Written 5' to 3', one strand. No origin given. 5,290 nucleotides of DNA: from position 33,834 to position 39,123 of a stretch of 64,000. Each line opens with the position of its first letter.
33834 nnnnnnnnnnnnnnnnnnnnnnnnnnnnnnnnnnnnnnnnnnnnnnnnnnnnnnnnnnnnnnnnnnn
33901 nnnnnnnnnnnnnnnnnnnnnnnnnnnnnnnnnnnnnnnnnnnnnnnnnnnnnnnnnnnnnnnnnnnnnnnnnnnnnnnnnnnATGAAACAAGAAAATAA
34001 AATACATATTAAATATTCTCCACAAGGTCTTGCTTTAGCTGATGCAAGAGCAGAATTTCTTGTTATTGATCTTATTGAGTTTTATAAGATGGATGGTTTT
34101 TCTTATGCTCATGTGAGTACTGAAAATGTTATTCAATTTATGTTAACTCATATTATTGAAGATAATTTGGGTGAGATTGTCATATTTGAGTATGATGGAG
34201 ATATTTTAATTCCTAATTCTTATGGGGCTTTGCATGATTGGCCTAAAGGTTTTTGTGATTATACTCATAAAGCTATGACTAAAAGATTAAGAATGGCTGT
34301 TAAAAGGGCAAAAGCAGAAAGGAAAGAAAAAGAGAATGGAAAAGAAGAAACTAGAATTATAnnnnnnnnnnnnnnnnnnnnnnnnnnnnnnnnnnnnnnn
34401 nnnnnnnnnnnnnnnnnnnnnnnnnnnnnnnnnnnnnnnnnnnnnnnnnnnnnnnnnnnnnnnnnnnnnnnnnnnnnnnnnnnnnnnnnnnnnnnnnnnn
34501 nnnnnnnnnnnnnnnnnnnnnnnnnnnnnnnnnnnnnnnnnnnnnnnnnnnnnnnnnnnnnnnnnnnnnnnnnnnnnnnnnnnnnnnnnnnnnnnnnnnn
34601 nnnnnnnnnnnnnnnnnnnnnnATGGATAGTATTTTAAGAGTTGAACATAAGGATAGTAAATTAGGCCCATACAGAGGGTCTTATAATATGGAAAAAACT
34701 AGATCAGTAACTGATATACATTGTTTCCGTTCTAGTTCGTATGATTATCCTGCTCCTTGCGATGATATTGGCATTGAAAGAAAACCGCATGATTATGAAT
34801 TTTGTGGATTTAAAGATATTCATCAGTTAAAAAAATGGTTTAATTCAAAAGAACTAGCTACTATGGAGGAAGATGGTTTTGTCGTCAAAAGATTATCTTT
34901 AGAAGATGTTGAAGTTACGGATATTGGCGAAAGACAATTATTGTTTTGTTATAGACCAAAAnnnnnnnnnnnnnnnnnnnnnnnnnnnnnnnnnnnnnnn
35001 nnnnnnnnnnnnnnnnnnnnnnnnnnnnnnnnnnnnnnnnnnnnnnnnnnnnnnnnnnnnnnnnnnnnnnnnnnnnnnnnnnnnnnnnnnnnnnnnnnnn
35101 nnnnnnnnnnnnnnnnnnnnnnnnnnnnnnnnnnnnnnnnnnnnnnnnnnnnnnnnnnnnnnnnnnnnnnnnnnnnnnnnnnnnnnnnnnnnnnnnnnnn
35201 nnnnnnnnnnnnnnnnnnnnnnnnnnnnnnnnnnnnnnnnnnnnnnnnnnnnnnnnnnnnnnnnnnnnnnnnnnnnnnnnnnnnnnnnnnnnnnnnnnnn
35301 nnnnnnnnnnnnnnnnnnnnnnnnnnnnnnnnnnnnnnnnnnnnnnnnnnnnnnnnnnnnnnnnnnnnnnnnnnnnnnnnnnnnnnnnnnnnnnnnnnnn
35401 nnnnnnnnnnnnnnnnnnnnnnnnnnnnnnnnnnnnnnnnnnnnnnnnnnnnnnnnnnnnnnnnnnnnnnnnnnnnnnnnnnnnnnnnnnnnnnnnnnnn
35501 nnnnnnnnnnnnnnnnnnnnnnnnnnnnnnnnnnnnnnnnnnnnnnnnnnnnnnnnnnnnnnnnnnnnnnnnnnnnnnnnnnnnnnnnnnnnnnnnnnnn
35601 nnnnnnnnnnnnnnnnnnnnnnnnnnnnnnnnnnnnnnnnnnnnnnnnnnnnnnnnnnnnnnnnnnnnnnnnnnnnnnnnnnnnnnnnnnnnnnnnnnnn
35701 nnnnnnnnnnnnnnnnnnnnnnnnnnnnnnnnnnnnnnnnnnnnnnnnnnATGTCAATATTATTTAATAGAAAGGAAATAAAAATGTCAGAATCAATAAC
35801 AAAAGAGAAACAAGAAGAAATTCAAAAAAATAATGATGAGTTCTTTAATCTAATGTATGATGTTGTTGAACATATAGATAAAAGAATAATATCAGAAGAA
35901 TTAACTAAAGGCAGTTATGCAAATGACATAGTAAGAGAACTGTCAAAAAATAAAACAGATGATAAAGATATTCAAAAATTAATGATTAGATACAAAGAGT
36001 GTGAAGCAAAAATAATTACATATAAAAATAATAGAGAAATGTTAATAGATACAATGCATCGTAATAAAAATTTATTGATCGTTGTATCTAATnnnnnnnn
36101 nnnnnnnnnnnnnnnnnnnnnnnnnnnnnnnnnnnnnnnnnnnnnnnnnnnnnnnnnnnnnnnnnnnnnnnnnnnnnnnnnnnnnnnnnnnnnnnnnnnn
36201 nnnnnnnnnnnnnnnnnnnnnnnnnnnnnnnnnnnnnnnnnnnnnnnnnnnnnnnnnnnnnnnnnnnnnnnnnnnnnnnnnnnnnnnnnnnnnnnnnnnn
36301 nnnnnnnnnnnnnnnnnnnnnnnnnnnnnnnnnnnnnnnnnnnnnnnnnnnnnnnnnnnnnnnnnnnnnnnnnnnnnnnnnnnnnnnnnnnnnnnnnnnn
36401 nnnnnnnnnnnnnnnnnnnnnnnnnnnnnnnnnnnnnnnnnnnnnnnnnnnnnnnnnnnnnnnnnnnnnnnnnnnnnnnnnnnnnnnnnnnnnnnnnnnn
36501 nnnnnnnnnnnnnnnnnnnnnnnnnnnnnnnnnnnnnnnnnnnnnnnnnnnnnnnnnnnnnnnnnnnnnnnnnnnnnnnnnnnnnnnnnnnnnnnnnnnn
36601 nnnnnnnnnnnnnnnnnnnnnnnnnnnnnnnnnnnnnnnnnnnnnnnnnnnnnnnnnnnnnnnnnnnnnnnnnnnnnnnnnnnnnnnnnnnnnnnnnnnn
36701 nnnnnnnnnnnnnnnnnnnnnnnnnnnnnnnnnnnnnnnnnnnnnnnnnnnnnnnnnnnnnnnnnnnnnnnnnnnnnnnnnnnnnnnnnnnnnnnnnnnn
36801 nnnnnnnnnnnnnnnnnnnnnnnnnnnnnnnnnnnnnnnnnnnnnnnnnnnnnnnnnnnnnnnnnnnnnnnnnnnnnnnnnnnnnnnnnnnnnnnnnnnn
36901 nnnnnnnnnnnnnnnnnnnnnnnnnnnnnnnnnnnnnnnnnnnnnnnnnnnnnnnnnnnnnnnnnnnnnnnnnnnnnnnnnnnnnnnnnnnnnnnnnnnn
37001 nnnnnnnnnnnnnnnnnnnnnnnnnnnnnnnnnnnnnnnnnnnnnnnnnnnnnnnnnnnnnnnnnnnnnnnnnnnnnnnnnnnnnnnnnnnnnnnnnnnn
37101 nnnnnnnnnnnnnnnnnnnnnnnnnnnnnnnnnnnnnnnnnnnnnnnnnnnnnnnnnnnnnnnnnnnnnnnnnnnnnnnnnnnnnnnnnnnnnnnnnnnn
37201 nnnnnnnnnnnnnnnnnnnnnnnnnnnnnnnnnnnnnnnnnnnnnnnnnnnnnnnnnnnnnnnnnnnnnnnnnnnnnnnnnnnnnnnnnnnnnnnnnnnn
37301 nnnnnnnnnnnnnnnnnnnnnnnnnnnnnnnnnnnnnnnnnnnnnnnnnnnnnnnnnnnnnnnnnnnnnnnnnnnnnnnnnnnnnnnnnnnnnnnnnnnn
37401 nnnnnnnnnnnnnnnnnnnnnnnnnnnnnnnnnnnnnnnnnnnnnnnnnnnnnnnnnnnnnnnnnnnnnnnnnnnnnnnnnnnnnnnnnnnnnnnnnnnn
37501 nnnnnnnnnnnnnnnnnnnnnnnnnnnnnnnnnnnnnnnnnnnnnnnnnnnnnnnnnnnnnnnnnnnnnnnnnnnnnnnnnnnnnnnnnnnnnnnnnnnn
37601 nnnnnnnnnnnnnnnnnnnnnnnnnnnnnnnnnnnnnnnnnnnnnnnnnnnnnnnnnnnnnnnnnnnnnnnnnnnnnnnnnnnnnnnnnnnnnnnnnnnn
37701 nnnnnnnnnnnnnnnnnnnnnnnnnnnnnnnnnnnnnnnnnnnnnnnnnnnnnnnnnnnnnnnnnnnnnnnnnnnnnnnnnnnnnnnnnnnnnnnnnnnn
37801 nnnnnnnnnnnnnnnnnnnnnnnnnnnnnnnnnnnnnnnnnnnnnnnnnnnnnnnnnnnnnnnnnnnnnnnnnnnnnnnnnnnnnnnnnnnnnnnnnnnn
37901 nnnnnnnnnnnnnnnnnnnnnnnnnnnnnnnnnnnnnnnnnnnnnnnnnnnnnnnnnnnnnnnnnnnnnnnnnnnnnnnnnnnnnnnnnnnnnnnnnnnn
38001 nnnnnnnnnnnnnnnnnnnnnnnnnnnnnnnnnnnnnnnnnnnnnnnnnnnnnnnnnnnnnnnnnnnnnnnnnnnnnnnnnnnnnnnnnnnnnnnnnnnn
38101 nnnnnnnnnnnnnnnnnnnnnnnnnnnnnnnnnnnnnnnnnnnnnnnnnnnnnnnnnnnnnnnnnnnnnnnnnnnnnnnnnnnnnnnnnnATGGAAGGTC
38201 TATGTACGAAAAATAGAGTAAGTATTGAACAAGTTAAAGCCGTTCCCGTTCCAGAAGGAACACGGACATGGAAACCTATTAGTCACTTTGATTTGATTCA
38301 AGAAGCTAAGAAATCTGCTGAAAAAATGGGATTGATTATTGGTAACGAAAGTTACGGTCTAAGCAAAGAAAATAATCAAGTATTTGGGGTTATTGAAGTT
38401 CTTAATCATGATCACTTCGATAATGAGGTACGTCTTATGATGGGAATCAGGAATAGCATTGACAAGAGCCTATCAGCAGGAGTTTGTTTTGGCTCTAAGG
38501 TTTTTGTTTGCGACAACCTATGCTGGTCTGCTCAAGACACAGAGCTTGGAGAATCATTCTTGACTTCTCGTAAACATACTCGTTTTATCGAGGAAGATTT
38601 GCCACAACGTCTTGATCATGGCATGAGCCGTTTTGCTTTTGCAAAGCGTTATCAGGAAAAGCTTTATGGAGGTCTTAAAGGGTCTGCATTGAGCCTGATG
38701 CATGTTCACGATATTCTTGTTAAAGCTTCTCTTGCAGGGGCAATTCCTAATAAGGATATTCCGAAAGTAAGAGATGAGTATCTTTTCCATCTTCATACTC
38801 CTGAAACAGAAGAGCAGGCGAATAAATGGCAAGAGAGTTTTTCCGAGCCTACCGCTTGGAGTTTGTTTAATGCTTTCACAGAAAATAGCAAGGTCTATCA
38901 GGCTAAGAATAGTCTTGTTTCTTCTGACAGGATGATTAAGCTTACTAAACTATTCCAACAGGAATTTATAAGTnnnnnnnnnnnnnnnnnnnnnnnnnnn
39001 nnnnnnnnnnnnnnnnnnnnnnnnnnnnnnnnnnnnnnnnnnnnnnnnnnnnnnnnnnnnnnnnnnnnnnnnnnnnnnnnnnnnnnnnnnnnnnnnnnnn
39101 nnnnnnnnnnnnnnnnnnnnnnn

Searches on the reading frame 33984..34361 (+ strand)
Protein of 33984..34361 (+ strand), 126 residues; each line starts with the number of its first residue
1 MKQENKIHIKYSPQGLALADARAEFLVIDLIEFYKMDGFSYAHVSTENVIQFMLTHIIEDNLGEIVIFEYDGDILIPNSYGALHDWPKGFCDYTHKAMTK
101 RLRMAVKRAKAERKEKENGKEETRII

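Call 23: search_protein_families(library=pfam, proteins=[window:33984-34361:+], max_evalue=0.01)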
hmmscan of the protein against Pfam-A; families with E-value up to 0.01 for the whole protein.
window:33984-34361:+ (126 aa): 0 families

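Call 24: search_protein_families(library=phrogs, proteins=[window:33984-34361:+], max_evalue=0.01)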
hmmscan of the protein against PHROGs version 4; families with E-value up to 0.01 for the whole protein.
window:33984-34361:+ (126 aa): 1 family
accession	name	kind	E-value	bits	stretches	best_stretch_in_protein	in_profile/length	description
phrog_12026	-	unknown function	0.00018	23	1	7-102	2-102/106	-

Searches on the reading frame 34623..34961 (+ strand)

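Call 23: search_protein_families(library=pfam, proteins=[window:34623-34961:+], max_evalue=0.01)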
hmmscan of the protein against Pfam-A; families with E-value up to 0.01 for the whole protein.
window:34623-34961:+ (113 aa): 0 families

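Call 24: search_protein_families(library=phrogs, proteins=[window:34623-34961:+], max_evalue=0.01)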
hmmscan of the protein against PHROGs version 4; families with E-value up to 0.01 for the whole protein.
window:34623-34961:+ (113 aa): 1 family
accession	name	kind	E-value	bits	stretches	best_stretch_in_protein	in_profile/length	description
phrog_1106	-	unknown function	1.1e-17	65.5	1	4-108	52-167/227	unknown function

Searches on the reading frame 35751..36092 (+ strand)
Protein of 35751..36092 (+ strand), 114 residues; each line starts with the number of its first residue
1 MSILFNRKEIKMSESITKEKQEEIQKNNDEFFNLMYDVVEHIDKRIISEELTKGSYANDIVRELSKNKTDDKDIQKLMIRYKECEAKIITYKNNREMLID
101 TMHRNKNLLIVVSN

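Call 23: search_protein_families(library=pfam, proteins=[window:35751-36092:+], max_evalue=0.01)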
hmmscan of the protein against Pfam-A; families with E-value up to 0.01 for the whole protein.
window:35751-36092:+ (114 aa): 1 family
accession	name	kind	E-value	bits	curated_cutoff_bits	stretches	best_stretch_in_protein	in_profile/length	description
PF06601.17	Orthopox_F6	-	0.004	17.7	27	1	4-52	15-63/72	Orthopoxvirus F6 protein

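Call 24: search_protein_families(library=phrogs, proteins=[window:35751-36092:+], max_evalue=0.01)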
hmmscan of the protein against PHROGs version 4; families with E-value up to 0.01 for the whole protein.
window:35751-36092:+ (114 aa): 0 families

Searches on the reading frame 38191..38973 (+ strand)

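Call 21: search_protein_families(library=phrogs, proteins=[window:38191-38973:+], max_evalue=0.001)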
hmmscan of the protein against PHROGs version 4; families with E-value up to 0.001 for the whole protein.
window:38191-38973:+ (261 aa): 2 families
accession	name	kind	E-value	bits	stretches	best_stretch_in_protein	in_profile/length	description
phrog_1221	-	unknown function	0.0001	22.5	0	35-137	115-215/355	-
phrog_540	-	DNA, RNA and nucleotide metabolism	0.00066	19.2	1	51-176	151-278/715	nucleotide-sugar epimerase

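Call 38: search_protein_families(library=pfam, proteins=[window:38191-38973:+], max_evalue=0.01)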
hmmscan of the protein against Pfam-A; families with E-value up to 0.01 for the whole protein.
window:38191-38973:+ (261 aa): 1 family
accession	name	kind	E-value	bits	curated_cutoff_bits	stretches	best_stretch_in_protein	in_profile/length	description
PF06067.16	DUF932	-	0.0006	20.1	23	1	44-234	26-207/227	Domain of unknown function (DUF932)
